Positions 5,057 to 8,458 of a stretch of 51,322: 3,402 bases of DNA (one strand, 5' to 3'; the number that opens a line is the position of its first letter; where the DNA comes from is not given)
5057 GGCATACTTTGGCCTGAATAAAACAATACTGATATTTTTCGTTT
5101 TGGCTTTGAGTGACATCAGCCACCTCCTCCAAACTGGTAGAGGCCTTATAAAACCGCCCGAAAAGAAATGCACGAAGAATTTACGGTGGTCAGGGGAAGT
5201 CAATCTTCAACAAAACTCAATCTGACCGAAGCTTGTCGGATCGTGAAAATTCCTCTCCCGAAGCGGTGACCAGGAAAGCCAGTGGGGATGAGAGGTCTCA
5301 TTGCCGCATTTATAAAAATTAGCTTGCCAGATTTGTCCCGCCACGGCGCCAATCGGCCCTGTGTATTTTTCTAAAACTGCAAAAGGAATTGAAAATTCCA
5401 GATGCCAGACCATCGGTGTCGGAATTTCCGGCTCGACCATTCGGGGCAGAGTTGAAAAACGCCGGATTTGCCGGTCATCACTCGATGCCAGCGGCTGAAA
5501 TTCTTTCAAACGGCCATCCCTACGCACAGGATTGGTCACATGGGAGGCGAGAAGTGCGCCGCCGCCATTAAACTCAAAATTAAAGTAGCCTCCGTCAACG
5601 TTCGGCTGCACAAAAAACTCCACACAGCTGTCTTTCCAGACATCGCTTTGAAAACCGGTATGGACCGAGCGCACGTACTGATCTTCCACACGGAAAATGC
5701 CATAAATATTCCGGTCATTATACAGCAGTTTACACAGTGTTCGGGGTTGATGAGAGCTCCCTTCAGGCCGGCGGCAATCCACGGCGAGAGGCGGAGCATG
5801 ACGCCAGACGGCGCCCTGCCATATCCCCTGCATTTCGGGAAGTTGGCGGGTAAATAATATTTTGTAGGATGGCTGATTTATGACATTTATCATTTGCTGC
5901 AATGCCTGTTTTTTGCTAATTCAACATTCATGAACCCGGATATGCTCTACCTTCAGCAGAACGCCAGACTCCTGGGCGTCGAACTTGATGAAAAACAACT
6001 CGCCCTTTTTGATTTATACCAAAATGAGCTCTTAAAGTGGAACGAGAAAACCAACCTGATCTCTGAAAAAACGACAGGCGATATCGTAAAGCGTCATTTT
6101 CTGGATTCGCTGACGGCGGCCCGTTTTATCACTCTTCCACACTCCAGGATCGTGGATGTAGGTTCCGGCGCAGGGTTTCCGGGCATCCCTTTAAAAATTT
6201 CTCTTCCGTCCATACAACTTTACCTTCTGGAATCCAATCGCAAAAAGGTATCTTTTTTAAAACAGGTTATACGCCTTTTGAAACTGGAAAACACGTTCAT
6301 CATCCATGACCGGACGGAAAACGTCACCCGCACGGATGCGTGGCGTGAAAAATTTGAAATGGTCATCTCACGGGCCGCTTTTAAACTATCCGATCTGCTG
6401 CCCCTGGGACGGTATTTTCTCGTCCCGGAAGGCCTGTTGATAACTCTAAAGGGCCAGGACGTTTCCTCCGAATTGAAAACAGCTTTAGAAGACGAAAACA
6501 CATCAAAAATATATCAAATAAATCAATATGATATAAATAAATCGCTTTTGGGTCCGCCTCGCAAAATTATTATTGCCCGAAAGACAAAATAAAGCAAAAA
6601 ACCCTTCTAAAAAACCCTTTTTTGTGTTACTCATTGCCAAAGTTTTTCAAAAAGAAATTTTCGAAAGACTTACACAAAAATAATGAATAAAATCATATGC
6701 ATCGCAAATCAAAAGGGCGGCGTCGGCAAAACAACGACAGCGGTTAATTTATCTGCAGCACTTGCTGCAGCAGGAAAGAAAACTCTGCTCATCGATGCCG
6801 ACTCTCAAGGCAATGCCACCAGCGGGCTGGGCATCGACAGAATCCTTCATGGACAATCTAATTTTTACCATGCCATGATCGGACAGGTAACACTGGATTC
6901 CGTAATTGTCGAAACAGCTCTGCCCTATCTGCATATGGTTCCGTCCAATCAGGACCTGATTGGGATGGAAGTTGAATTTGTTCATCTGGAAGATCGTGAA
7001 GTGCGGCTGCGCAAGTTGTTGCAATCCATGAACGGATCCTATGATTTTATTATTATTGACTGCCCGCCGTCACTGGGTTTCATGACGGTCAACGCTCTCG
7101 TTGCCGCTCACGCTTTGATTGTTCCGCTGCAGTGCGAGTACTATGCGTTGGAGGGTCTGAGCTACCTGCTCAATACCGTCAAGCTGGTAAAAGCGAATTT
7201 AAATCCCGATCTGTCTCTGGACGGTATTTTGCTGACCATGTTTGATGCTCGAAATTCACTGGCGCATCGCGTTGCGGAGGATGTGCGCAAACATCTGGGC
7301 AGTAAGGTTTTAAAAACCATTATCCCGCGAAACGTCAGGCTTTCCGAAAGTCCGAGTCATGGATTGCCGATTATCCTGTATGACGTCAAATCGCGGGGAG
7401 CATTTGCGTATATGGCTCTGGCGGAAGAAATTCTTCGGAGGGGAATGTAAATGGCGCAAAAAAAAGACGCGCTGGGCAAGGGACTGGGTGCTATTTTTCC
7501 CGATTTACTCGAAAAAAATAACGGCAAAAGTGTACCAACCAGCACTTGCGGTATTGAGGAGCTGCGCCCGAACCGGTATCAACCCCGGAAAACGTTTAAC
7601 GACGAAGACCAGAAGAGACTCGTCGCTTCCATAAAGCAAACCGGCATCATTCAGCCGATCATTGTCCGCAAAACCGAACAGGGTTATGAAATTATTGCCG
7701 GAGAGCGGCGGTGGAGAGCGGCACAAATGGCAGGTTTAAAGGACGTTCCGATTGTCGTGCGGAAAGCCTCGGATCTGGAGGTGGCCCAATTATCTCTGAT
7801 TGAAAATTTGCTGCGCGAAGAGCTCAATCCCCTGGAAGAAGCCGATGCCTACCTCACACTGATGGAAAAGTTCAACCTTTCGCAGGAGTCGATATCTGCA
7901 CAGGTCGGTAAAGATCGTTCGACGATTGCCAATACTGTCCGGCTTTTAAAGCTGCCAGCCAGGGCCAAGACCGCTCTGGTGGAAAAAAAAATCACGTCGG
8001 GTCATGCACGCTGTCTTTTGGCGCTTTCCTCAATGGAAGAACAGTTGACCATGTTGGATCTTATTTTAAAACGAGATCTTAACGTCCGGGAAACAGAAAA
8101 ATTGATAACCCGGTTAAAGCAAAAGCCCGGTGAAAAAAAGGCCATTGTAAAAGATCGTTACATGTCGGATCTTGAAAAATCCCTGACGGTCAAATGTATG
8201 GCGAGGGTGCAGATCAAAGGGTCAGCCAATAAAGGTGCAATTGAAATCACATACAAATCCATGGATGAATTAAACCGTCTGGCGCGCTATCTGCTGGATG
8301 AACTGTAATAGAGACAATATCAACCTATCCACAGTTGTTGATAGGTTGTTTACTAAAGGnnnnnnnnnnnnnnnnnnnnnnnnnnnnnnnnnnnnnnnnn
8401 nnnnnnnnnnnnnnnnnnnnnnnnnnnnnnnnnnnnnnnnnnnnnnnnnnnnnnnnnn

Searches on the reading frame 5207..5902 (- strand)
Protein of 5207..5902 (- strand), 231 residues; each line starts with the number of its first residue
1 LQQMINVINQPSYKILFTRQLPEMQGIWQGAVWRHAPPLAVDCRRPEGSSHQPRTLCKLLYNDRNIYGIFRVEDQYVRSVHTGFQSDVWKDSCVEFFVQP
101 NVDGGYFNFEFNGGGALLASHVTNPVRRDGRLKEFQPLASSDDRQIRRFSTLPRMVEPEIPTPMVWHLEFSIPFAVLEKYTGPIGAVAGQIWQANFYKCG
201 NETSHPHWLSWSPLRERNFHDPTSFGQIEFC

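Call 54: search_protein_families(library=pfam, proteins=[window:5207-5902:-], max_evalue=0.00001)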
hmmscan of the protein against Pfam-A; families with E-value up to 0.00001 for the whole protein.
window:5207-5902:- (231 aa): 2 families
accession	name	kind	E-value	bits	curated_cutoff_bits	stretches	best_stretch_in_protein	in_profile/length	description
PF16011.10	CBM9_2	-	1.7e-34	119.7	25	1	40-230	16-199/199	Carbohydrate-binding family 9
PF06452.16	CBM9_1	-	3e-07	31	23.4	0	31-104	7-78/185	Carbohydrate family 9 binding domain-like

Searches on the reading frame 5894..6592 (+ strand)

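Call 54: search_protein_families(library=pfam, proteins=[window:5894-6592:+], max_evalue=0.00001)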
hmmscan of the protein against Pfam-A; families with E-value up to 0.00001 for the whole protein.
window:5894-6592:+ (232 aa): 1 family
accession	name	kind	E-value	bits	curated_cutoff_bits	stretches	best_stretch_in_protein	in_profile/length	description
PF02527.21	GidB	-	1.2e-46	158.8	27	1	36-207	2-169/184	rRNA small subunit methyltransferase G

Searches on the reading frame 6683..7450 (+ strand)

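Call 54: search_protein_families(library=pfam, proteins=[window:6683-7450:+], max_evalue=0.00001)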
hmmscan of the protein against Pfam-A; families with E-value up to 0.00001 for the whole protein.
window:6683-7450:+ (255 aa): 6 families
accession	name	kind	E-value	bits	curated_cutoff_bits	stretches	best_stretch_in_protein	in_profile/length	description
PF13614.12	AAA_31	-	7.6e-65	218.6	27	1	3-178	2-176/177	AAA domain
PF01656.29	CbiA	-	1.4e-27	96.6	25.4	1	5-230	1-125/125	CobQ/CobB/MinD/ParA nucleotide binding domain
PF09140.17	MipZ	-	9.8e-13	48.4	20.7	1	4-153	2-133/262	ATPase MipZ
PF10609.15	ParA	-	3.6e-12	46.7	27.1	1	2-133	3-125/246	NUBPL iron-transfer P-loop NTPase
PF06564.18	CBP_BcsQ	-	2.9e-11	43.8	21.3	1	3-248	2-231/234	Cellulose biosynthesis protein BcsQ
PF00142.24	Fer4_NifH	-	8.1e-09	35.8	25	1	10-54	7-55/271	4Fe-4S iron sulfur cluster binding proteins, NifH/frxC family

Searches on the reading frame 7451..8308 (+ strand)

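Call 54: search_protein_families(library=pfam, proteins=[window:7451-8308:+], max_evalue=0.00001)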
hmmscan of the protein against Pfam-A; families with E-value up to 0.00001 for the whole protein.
window:7451-8308:+ (285 aa): 3 families
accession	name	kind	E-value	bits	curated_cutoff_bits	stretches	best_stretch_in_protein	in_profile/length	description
PF02195.25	ParB_N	-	2.1e-35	121.1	26.3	1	34-120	7-94/95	ParB N-terminal domain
PF17762.8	HTH_ParB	-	2.1e-34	118.1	22.6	1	123-223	1-101/102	ParB HTH domain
PF23552.2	ParB_C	-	6e-07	29.3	23.8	1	234-277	1-45/50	ParB dimerisation domain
